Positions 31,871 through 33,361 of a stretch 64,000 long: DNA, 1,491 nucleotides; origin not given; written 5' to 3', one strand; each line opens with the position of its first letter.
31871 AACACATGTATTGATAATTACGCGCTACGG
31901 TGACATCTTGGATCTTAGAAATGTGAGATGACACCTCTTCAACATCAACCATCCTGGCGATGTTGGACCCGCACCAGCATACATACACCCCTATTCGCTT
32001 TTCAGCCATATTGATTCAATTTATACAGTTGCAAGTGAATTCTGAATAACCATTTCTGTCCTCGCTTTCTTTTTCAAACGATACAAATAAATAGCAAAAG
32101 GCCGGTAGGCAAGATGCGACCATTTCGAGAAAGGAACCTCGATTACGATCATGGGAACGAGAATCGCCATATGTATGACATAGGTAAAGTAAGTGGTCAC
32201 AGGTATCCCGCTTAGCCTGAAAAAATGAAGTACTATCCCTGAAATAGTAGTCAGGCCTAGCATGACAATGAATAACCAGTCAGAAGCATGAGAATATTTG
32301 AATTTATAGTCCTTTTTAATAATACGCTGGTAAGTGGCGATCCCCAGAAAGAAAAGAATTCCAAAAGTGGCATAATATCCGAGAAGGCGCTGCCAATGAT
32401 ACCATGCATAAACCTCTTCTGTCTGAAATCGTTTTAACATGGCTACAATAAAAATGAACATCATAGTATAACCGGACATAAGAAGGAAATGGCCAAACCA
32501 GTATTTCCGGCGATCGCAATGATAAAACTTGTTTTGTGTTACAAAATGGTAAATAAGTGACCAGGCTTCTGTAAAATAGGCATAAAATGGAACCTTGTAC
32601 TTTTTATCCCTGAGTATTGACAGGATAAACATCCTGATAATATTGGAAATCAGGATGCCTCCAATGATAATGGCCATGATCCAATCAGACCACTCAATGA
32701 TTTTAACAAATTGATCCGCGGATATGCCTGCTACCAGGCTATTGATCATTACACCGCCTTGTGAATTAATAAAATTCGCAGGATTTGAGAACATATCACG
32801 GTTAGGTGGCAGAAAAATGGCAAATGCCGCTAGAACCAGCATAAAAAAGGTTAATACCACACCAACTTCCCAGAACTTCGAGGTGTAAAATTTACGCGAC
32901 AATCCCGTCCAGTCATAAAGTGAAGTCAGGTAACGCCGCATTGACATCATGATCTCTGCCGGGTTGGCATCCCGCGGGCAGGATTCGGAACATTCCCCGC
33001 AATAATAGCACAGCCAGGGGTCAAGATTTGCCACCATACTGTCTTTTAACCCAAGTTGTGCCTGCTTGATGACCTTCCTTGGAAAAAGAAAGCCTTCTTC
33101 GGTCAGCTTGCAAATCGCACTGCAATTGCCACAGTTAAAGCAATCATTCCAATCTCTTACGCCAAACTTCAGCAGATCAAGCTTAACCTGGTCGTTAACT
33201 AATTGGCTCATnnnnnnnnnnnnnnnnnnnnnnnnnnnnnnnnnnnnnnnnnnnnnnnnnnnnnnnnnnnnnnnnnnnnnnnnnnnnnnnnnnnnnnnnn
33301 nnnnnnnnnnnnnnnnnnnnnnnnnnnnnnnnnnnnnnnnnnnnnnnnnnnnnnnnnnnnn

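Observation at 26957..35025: Mvh-type [NiFe] hydrogenase operon wired to a Qmo-like membrane module instead of HdrBC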

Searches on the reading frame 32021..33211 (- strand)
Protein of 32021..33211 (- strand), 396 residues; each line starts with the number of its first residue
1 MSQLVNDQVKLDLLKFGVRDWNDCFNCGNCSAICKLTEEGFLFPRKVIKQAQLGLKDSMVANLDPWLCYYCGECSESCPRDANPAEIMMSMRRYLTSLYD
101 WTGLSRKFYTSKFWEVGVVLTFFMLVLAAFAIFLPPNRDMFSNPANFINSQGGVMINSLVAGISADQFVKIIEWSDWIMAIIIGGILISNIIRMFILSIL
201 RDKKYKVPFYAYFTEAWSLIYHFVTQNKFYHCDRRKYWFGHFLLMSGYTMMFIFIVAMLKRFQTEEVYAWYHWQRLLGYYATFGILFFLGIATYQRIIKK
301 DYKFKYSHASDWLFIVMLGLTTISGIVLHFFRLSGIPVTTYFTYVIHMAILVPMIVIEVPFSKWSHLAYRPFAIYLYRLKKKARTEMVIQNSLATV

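Call 3: search_protein_families(library=pfam, proteins=[window:32021-33211:-], max_evalue=0.01)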
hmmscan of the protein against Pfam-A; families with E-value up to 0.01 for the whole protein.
window:32021-33211:- (396 aa): 8 families
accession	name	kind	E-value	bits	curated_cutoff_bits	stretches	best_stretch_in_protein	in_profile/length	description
PF12838.12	Fer4_7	-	1.2e-07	32.5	27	1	24-82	2-52/52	4Fe-4S dicluster domain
PF13187.11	Fer4_9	-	1.2e-06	28.8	27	1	24-82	2-51/52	4Fe-4S dicluster domain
PF13183.11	Fer4_8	-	1.6e-06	29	27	1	22-81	3-67/68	4Fe-4S dicluster domain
PF13237.11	Fer4_10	-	1.6e-06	28.3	25.5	1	19-79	4-53/53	4Fe-4S dicluster domain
PF13534.11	Fer4_17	-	2.2e-05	25.4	22.2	1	24-81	2-59/61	4Fe-4S dicluster domain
PF00037.32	Fer4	-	0.00018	21.6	21.1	1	67-82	7-22/24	4Fe-4S binding domain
PF25160.1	LdpA_Fe-S-bd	-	0.0002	21.5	27.6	0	67-81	27-41/49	LdpA Fe-S cluster-binding domain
PF13484.11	Fer4_16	-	0.00066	20.8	30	0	68-84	2-18/66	4Fe-4S double cluster binding domain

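Call 4: search_protein_families(library=ncbifam, proteins=[window:32021-33211:-], max_evalue=0.01)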
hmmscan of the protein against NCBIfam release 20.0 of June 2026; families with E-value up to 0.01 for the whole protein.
window:32021-33211:- (396 aa): 20 families
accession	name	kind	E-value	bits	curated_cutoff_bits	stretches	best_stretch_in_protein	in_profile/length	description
NF038018.1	qmoC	equivalog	1.6e-49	169.3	300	1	12-374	8-358/360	quinone-interacting membrane-bound oxidoreductase complex subunit QmoC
TIGR03290.1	CoB_CoM_SS_C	equivalog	3.6e-15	56.2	160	1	23-94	3-74/144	CoB--CoM heterodisulfide reductase subunit C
NF041779.1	hetero_SS_HdrC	equivalog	7.9e-09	35.3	350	1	22-93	31-101/198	ferredoxin:CoB-CoM heterodisulfide reductase subunit HdrC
NF041890.1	hdrC_Methbact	equivalog_domain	2.3e-08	33.9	270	1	22-92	29-98/192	ferredoxin:CoB-CoM heterodisulfide reductase subunit HdrC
TIGR02512.1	FeFe_hydrog_A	subfamily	4.2e-06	25.9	405.95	1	19-82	4-66/375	[FeFe] hydrogenase, group A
NF042909.1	FMH_DH_FwdF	exception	7.1e-06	25.3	375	1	20-86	53-119/336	tungsten-dependent formylmethanofuran dehydrogenase subunit FwdF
NF040763.1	FeFe_hydrog_A6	exception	5.6e-05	21.7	765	1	18-82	141-204/571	NADH-dependent [FeFe] hydrogenase, group A6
NF009226.0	PRK12576.1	equivalog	0.00011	21.6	344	1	21-94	153-236/317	succinate dehydrogenase/fumarate reductase iron-sulfur subunit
NF011607.0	PRK15033.1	subfamily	0.00063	18.8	524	1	245-386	242-383/389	tricarballylate utilization 4Fe-4S protein TcuB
NF040762.1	Hydr_FeFe_Clost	exception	0.00082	18.1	900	1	18-82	140-203/572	ferredoxin hydrogenase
TIGR03287.1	methan_mark_16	hypoth_equivalog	0.0012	17.4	363.95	0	19-35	327-343/391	methanogenesis marker 16 metalloprotein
NF008369.0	PRK11168.1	equivalog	0.0013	17.7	278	1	20-93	9-85/401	anaerobic glycerol-3-phosphate dehydrogenase subunit C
TIGR01971.1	NuoI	subfamily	0.0014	18.2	113.05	1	22-82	42-97/121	NADH-quinone oxidoreductase, chain I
TIGR00384.1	dhsB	subfamily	0.0014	18.1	88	1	20-88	138-218/222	succinate dehydrogenase and fumarate reductase iron-sulfur protein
NF004616.0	PRK05950.1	subfamily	0.0017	17.5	228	0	20-95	145-233/238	succinate dehydrogenase iron-sulfur subunit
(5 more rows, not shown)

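Call 9: find_related_loci(query=window:32021-33211:-, collection=genome_contigs, flank=10000)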
Query window:32021-33211:- (396 aa) in genome_contigs; peptide patterns used: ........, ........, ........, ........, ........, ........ (x = any residue, [..] = any of these).
10 stretches matched a pattern; 4 encode a relative of the query (tblastn E <= 1e-3); 4 distinct loci.
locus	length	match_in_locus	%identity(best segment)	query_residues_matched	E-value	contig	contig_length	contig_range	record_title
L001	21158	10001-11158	84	1-386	0e+0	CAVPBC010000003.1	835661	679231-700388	MAG: uncultured Bacteroidales bacterium isolate MFD00032.bin.1.232 genome assembly, contig: contig_47827, whole genome s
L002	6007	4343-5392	39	1-383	7e-83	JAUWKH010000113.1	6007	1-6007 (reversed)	MAG: Bacteroidota bacterium isolate CSMAG_2341 CSMAG_2341_k127_5450538_length_6007_cov_66.0000, whole genome shotgun seq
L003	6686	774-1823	39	1-383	1e-81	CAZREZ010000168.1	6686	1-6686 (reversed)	MAG TPA_asm: uncultured Bacteroidales bacterium isolate binchicken_co181_636 genome assembly, contig: NODE_25007_length_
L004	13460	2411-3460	37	1-383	6e-80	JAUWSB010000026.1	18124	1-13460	MAG: Bacteroidota bacterium isolate CSMAG_2543 CSMAG_2543_k127_1295504_length_18124_cov_48.2018, whole genome shotgun se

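Call 15: search_solved_structures(query=window:32021-33211:-, max_evalue=0.01, show_alignments=2)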
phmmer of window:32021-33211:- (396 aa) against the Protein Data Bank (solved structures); distinct sequences matched with E-value up to 0.01: 10.
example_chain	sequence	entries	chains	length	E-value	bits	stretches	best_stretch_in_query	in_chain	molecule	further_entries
7bkb_C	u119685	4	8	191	2.2e-11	46.5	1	12-93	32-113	CoB--CoM heterodisulfide reductase subunit C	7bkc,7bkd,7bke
9sfi_E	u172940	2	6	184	1.3e-10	44.1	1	20-94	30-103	H(2)/formate:CoB-CoM heterodisulfide,ferredoxin reductase subunit C2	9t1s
5odc_C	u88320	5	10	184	6.9e-10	41.6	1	22-94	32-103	Heterodisulfide reductase, subunit C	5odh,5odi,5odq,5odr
8rvv_C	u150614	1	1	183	7.9e-10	41.4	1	21-90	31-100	H(2):CoB-CoM heterodisulfide,ferredoxin reductase subunit C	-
8rvu_c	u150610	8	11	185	8.1e-10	41.4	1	21-90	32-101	H(2):CoB-CoM heterodisulfide,ferredoxin reductase subunit C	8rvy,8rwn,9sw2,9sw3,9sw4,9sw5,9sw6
5t5i_F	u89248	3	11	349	1.3e-06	30.8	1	20-84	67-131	Tungsten formylmethanofuran dehydrogenase subunit fwdF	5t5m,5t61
9sw6_H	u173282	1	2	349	4.9e-06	28.9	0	20-84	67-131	Tungsten formylmethanofuran dehydrogenase, subunit F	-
8rja_F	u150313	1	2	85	0.0016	20.6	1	19-86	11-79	NAD(P)H-quinone oxidoreductase subunit I, chloroplastic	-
5t5i_G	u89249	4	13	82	0.004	19.4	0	24-83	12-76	Tungsten formylmethanofuran dehydrogenase subunit fwdG | Tungsten formylmethanofuran dehydrogenase, subunit G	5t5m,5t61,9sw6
1kf6_B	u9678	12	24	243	0.0058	18.8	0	19-88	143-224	FUMARATE REDUCTASE IRON-SULFUR PROTEIN | Fumarate reductase iron-sulfur subunit | Fumarate reductase (Anaerobic), Fe-S subunit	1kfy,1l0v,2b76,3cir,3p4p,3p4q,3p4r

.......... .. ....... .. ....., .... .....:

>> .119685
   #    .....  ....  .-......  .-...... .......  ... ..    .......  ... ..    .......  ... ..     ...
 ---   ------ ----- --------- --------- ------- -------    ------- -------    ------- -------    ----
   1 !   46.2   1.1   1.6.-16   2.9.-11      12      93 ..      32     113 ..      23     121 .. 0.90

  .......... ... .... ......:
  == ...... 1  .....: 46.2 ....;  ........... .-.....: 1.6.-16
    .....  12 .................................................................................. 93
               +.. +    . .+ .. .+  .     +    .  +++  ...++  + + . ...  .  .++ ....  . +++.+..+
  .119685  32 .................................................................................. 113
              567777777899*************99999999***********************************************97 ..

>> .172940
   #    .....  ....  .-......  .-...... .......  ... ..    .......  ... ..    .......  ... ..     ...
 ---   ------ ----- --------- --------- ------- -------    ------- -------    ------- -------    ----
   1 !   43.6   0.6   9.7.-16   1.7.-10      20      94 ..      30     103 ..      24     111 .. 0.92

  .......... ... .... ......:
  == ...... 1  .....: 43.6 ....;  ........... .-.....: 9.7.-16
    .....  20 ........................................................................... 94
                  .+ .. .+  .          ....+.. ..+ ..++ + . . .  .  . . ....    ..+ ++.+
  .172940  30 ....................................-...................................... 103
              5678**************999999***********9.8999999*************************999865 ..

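Call 19: find_homologous_proteins(query=window:32021-33211:-, max_evalue=0.00001)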
Query window:32021-33211:- (396 aa): 4583 proteins with E <= 0.00001 among 8000 candidates; the best 120 are listed.
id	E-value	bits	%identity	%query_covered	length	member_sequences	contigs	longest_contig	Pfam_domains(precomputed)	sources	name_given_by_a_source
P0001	1.5e-257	872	94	100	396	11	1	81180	PF12838.13,PF13534.12,PF13237.12,PF13183.12,PF13187.12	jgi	jgi:ferredoxin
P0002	4.5e-255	864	93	100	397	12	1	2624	PF12838.13,PF13237.12,PF13183.12,PF13187.12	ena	-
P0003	1.8e-245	832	89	100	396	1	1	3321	PF12838.13,PF13237.12,PF13183.12,PF13187.12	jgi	jgi:quinone-modifying oxidoreductase, subunit QmoC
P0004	3.0e-237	805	86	100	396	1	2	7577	PF12838.13,PF13237.12,PF13183.12,PF13187.12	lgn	-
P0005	6.5e-237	804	85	100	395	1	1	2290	PF12838.13,PF13534.12,PF13237.12,PF13183.12,PF13187.12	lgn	-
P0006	4.6e-234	795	85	100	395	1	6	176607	PF12838.13,PF13534.12,PF13237.12,PF13183.12,PF13187.12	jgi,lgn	jgi:ferredoxin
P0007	4.7e-234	795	84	100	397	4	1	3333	PF12838.13,PF13534.12,PF13237.12,PF13183.12,PF13187.12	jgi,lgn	jgi:ferredoxin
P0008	1.0e-233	794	85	100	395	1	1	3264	PF12838.13,PF13534.12,PF13237.12,PF13183.12,PF13187.12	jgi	jgi:ferredoxin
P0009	3.7e-233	792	83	100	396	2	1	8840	PF12838.13,PF13237.12,PF13183.12,PF13187.12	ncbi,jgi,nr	ncbi:MAG: 4Fe-4S dicluster domain-containing protein [Bacteroidales bacterium]|jgi:ferredoxin|nr:4Fe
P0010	3.1e-231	785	83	100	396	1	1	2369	PF12838.13,PF13237.12,PF13183.12,PF13187.12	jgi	jgi:ferredoxin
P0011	1.0e-230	784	84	100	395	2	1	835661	PF12838.13,PF13534.12,PF13237.12,PF13183.12,PF13187.12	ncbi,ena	-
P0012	1.2e-230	784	82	100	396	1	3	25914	PF12838.13,PF13237.12,PF13183.12,PF13187.12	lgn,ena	-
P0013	1.2e-228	777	82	100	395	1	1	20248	PF12838.13,PF13534.12,PF13237.12,PF13183.12,PF13187.12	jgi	-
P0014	1.8e-226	770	83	100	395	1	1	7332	PF12838.13,PF13534.12,PF13237.12,PF13183.12,PF13187.12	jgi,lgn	jgi:ferredoxin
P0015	3.7e-213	726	85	91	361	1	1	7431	-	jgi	jgi:hypothetical protein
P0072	3.2e-165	568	59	100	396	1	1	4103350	PF00037.33,PF13484.12,PF12838.13,PF13534.12,PF25160.2,PF13237.12,PF13183.12,PF13187.12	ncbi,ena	-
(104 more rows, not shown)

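Call 21: find_encoding_contigs(protein=P0072, flank=10000, max_places=3)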
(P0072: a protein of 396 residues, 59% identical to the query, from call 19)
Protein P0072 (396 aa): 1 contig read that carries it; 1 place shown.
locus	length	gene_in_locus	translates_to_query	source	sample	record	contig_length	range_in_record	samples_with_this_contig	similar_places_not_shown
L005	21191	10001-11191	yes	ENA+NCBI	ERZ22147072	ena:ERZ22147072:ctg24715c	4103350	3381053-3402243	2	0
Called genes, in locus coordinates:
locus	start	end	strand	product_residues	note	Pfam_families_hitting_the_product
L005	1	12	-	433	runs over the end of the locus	PF00989:PAS (faint), PF13188:PAS_8 (faint), PF02518:HATPase_c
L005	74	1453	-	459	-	PF00072:Response_reg, PF00158:Sigma54_activat, PF14532:Sigma54_activ_2, PF00004:AAA (faint), PF07728:AAA_5 (weak), PF25601:AAA_lid_14, PF02954:HTH_8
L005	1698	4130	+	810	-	PF12704:MacB_PCD, PF02687:FtsX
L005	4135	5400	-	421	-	PF05496:RuvB_N, PF00158:Sigma54_activat (faint), PF01078:Mg_chelatase (faint), PF20720:nSTAND3 (weak), PF00004:AAA, PF07728:AAA_5 (weak), PF16193:AAA_assoc_2, PF12002:MgsA_C, +2 more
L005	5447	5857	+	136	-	PF08915:tRNA-Thr_ED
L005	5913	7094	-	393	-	PF07690:MFS_1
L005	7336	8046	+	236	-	PF00027:cNMP_binding, PF13545:HTH_Crp_2, PF00325:Crp (weak)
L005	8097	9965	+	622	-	PF12831:FAD_oxidored (weak), PF13450:NAD_binding_8 (weak), PF13187:Fer4_9 (faint), PF00037:Fer4 (faint), PF12838:Fer4_7, PF13237:Fer4_10 (faint), PF07992:Pyr_redox_2 (weak)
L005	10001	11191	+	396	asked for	PF13187:Fer4_9 (faint), PF13484:Fer4_16 (faint), PF25160:LdpA_Fe-S-bd (faint), PF00037:Fer4 (faint), PF12838:Fer4_7, PF13183:Fer4_8, PF13237:Fer4_10, PF13534:Fer4_17 (weak)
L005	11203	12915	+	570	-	PF07992:Pyr_redox_2, PF13738:Pyr_redox_3 (weak), PF00890:FAD_binding_2 (weak), PF07992:Pyr_redox_2, PF12831:FAD_oxidored (weak), PF13450:NAD_binding_8, PF14697:Fer4_21, PF00037:Fer4, +10 more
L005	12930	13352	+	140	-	PF02662:FlpD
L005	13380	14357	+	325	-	PF01058:Oxidored_q6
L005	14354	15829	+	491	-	PF27537:HoxH, PF00374:NiFeSe_Hases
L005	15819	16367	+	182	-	PF01750:HycI (weak)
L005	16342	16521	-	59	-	-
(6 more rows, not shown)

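Call 44: search_protein_representatives(protein=window:32021-33211:-)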
Query: 396 residues. Proteins with E-value up to 0.001 (for the whole library): 1834; up to 1e-10: 544; up to 1e-30: 133. The best 150 are listed.
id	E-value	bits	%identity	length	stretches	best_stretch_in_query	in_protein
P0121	1.6e-120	419.1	60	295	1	5-289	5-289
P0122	3.0e-111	388.7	47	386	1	5-387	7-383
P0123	1.8e-95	336.7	45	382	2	171-384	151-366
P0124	3.4e-95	335.8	46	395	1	3-384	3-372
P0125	3.5e-95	335.7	51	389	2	1-136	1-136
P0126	3.2e-93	329.3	44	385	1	6-384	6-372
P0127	4.1e-92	325.6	57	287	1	88-386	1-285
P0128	6.1e-91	321.8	43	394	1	12-388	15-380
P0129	1.7e-90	320.3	54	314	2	205-393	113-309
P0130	1.4e-88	314.0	41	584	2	12-385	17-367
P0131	3.2e-85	302.9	42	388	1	2-393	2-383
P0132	3.8e-82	292.8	39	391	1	11-387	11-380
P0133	1.3e-81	291.0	41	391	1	12-378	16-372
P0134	1.1e-78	281.4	38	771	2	11-387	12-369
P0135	3.9e-74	266.4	40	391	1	12-385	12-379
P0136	3.0e-71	256.9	38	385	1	9-386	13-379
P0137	4.8e-69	249.7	44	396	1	9-384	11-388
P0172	5.6e-45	170.4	30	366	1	4-387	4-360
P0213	3.1e-36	141.6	29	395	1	11-381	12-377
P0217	5.2e-36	140.9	29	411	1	8-384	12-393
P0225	1.6e-35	139.2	27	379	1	9-376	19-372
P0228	5.5e-35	137.5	28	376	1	10-384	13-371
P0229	8.7e-35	136.8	28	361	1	12-383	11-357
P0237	2.0e-33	132.4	29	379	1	11-381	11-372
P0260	6.1e-30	120.9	29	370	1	12-376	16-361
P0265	4.3e-29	118.1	27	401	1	11-381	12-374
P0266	5.1e-29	117.8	29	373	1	13-379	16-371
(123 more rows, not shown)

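Call 45: search_protein_families(library=ncbifam, proteins=[P0225, P0228, P0229, P0265, P0213, P0217, P0237, P0260, P0266, P0172], max_evalue=1e-20)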
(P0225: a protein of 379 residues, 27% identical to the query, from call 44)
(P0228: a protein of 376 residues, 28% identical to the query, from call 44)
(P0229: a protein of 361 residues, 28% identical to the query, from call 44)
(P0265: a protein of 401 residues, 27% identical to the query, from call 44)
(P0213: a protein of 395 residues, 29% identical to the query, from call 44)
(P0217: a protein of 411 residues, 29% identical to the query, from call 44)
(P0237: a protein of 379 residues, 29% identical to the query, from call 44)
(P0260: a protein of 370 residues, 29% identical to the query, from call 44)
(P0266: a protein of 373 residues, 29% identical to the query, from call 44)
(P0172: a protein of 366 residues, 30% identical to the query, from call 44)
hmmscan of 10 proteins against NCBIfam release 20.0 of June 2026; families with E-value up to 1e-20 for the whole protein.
P0225 (379 aa): 1 family
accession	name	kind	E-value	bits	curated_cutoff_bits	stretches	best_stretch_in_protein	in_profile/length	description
NF038018.1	qmoC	equivalog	2.9e-77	260.6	300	1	16-371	2-359/360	quinone-interacting membrane-bound oxidoreductase complex subunit QmoC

P0228 (376 aa): 1 family
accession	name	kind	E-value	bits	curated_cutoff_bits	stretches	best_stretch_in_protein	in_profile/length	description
NF038018.1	qmoC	equivalog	1.9e-41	142.7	300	1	12-360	5-357/360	quinone-interacting membrane-bound oxidoreductase complex subunit QmoC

P0229 (361 aa): 1 family
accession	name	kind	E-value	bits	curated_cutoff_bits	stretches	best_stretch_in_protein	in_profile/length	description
NF038018.1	qmoC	equivalog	2.2e-58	198.5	300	1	10-350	7-360/360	quinone-interacting membrane-bound oxidoreductase complex subunit QmoC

P0265 (401 aa): 3 families
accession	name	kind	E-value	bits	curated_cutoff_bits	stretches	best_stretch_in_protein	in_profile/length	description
NF038018.1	qmoC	equivalog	1.8e-109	366.5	300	1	6-370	1-359/360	quinone-interacting membrane-bound oxidoreductase complex subunit QmoC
NF011607.0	PRK15033.1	subfamily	6.7e-25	87.8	524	1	68-375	68-377/389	tricarballylate utilization 4Fe-4S protein TcuB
TIGR02484.1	CitB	equivalog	9.9e-22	77.6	246.6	1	67-386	48-369/372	tricarballylate utilization 4Fe-4S protein TcuB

P0213 (395 aa): 1 family
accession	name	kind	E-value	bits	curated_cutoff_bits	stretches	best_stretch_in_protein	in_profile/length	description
NF038018.1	qmoC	equivalog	2.2e-58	198.4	300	1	11-370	6-358/360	quinone-interacting membrane-bound oxidoreductase complex subunit QmoC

P0217 (411 aa): 1 family
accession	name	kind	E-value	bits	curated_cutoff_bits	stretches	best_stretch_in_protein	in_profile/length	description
NF038018.1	qmoC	equivalog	1.6e-125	419.4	300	1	9-385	1-360/360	quinone-interacting membrane-bound oxidoreductase complex subunit QmoC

P0237 (379 aa): 1 family
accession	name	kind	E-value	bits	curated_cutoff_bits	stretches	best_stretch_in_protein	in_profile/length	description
NF038018.1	qmoC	equivalog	1.9e-45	155.9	300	1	8-362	4-355/360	quinone-interacting membrane-bound oxidoreductase complex subunit QmoC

P0260 (370 aa): 2 families
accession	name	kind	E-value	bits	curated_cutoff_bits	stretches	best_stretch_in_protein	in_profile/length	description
NF038018.1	qmoC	equivalog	9.7e-66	222.7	300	1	13-360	5-359/360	quinone-interacting membrane-bound oxidoreductase complex subunit QmoC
TIGR03290.1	CoB_CoM_SS_C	equivalog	8.8e-21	74.4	160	0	25-100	1-76/144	CoB--CoM heterodisulfide reductase subunit C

P0266 (373 aa): 2 families
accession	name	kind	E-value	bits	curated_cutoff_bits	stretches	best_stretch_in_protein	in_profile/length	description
NF038018.1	qmoC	equivalog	1.5e-117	393.1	300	1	8-365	1-357/360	quinone-interacting membrane-bound oxidoreductase complex subunit QmoC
NF011607.0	PRK15033.1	subfamily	8.9e-21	74.2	524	0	69-367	67-372/389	tricarballylate utilization 4Fe-4S protein TcuB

P0172 (366 aa): 1 family
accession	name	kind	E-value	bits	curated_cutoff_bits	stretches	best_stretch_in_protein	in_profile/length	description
NF038018.1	qmoC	equivalog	9.6e-64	216.1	300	1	6-347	2-358/360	quinone-interacting membrane-bound oxidoreductase complex subunit QmoC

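Call 49: find_related_loci(query=A1, collection=metagenome_contigs, flank=10000)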
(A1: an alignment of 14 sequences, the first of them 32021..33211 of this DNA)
Query A1 (396 aa) in metagenome_contigs; peptide patterns used: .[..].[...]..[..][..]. (x = any residue, [..] = any of these).
600 stretches matched a pattern (row limit reached: there are more); 588 encode a relative of the query (tblastn E <= 1e-3); the best 80 are kept; 80 distinct loci.
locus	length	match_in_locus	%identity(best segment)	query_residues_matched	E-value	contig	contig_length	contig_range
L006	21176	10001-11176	72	1-393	0e+0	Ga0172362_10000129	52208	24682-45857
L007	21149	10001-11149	64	1-383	2e-180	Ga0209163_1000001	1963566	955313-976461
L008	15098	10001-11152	61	1-383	4e-170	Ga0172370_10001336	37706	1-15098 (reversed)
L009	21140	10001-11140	62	1-383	4e-165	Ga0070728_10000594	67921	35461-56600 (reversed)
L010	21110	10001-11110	56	1-386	6e-145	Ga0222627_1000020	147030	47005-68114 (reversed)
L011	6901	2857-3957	57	1-379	4e-145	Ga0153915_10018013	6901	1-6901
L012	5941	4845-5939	57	1-379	3e-143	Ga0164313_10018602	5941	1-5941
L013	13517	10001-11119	54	1-383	2e-142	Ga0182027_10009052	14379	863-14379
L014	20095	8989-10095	54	1-383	2e-140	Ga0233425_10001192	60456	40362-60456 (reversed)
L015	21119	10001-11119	53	1-383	1e-138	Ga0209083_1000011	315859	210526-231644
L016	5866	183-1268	52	1-375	4e-139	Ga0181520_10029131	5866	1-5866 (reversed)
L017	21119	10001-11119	52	1-383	2e-138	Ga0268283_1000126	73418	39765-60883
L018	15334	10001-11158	50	1-388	2e-137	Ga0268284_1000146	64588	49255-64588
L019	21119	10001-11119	53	1-383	3e-137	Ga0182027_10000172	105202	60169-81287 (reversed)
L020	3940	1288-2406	52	1-383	2e-140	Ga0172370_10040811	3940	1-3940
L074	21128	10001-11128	41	1-394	3e-97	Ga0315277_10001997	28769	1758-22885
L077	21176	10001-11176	42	1-396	2e-96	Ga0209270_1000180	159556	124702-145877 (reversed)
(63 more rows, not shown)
